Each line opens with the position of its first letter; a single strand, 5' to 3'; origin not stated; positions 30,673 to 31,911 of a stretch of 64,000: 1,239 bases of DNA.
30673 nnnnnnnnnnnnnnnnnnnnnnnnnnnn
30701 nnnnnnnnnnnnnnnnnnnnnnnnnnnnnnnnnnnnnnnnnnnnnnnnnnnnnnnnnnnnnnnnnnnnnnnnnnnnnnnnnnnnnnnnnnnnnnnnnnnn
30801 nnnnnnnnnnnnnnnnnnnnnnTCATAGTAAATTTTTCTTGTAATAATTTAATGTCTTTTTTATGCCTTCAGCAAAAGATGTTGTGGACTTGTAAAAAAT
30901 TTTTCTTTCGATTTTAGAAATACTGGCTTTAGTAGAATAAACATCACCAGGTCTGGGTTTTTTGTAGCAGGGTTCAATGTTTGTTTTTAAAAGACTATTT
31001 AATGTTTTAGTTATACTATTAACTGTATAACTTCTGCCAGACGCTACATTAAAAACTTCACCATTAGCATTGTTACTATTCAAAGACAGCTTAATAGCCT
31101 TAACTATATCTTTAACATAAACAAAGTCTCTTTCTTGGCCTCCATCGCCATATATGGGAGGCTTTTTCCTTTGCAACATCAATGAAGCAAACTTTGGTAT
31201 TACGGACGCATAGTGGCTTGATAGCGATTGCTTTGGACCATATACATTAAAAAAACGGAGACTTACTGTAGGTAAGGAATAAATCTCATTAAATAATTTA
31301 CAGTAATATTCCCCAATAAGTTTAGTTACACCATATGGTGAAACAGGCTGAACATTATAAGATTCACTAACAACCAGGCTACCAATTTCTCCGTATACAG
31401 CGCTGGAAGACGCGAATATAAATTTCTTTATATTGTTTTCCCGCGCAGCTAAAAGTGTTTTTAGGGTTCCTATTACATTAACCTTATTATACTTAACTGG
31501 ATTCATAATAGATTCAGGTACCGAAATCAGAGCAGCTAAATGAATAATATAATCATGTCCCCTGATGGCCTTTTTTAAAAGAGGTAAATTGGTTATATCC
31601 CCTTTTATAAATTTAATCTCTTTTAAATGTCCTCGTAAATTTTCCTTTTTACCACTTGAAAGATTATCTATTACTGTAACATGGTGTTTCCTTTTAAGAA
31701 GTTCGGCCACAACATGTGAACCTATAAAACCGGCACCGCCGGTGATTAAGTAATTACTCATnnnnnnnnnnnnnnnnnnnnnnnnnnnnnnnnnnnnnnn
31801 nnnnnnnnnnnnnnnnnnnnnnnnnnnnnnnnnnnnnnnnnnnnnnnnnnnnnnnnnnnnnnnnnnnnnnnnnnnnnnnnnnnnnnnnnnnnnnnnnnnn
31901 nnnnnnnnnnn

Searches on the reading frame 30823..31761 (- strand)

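Call 9: search_protein_families(library=pfam, proteins=[window:30823-31761:-], max_evalue=0.001)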
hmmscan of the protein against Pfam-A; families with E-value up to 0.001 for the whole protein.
window:30823-31761:- (312 aa): 10 families
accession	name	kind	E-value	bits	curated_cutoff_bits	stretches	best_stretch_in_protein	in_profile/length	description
PF16363.11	GDP_Man_Dehyd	-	1.2e-64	219.3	27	1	5-303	1-332/332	GDP-mannose 4,6 dehydratase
PF01370.27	Epimerase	-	4.4e-63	213.3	20.9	1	5-240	2-240/240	NAD dependent epimerase/dehydratase family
PF01073.25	3Beta_HSD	-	5.5e-31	108.1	22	1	5-229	1-231/280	3-beta hydroxysteroid dehydrogenase/isomerase family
PF02719.21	Polysacc_synt_2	-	1.2e-22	80.9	20.2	1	5-261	2-250/293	Polysaccharide biosynthesis protein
PF07993.18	NAD_binding_4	-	2.1e-12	47.2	20.1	1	6-222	1-257/258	Male sterility protein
PF13460.12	NAD_binding_10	-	4.9e-12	46.5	27.2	1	8-126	1-105/184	NAD(P)H-binding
PF04321.23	RmlD_sub_bind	-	1.2e-09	38.1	27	1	5-175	4-153/287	RmlD substrate binding domain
PF05368.20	NmrA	-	1.2e-06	28.8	27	1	5-119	6-107/298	NmrA-like family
PF03435.24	Sacchrp_dh_NADP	-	7.6e-06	26.7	25.1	1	9-80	5-80/129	Saccharopine dehydrogenase NADP binding domain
PF02254.24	TrkA_N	-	0.00017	22.3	23.8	1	9-69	5-60/116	TrkA-N domain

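Call 68: search_protein_families(library=ncbifam, proteins=[window:30823-31761:-], max_evalue=1e-10)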
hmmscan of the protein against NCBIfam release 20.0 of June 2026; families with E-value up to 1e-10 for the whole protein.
window:30823-31761:- (312 aa): 24 families
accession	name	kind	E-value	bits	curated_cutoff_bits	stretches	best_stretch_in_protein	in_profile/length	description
TIGR01179.1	galE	equivalog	1.3e-60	205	262.3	1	5-309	3-327/332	UDP-glucose 4-epimerase GalE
NF011728.1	PRK15181.1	equivalog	3.5e-57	194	760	1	3-308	17-338/348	Vi polysaccharide biosynthesis UDP-N-acetylglucosaminuronic acid C-4 epimerase TviC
TIGR01181.1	dTDP_gluc_dehyt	equivalog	1.3e-54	185.4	365.1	1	4-310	2-314/321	dTDP-glucose 4,6-dehydratase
TIGR04180.1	EDH_00030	hypoth_equivalog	4.7e-51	173.6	475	1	5-270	2-268/297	NAD-dependent 4,6-dehydratase LegB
TIGR02197.1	heptose_epim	equivalog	3e-45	154.8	274.6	1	5-309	2-315/316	ADP-glyceromanno-heptose 6-epimerase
NF007956.0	PRK10675.1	subfamily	3.8e-36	124.9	394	1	4-308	3-330/338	UDP-glucose 4-epimerase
NF007490.0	PRK10084.1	subfamily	3.3e-28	98.7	649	1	4-310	3-337/361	dTDP-glucose 4,6-dehydratase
NF007582.0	PRK10217.1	equivalog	3.2e-27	95.6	698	1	1-310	1-334/355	dTDP-glucose 4,6-dehydratase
NF008360.0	PRK11150.1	equivalog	5.9e-25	88.1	452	1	5-309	3-308/310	ADP-glyceromanno-heptose 6-epimerase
NF043036.1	ErythonDh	equivalog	3.7e-20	72.4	325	1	5-155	4-161/321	D-erythronate dehydrogenase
TIGR03466.1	HpnA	hypoth_equivalog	2.3e-19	69.5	367.65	1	4-152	3-141/327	hopanoid-associated sugar epimerase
NF042422.1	oxyalk_red_OleD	equivalog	5.9e-19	68.6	580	1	4-259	3-248/329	2-alkyl-3-oxoalkanoate reductase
TIGR01472.1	gmd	equivalog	3.6e-18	65.9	415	1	5-263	4-273/342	GDP-mannose 4,6-dehydratase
TIGR03589.1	PseB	equivalog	1e-16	60.8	407.75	1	3-257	6-243/324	UDP-N-acetylglucosamine 4,6-dehydratase (inverting)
NF052578.1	StrlDmthSdmBMthl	equivalog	2.7e-16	60.2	600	1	5-305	4-290/328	sterol demethylase protein SdmB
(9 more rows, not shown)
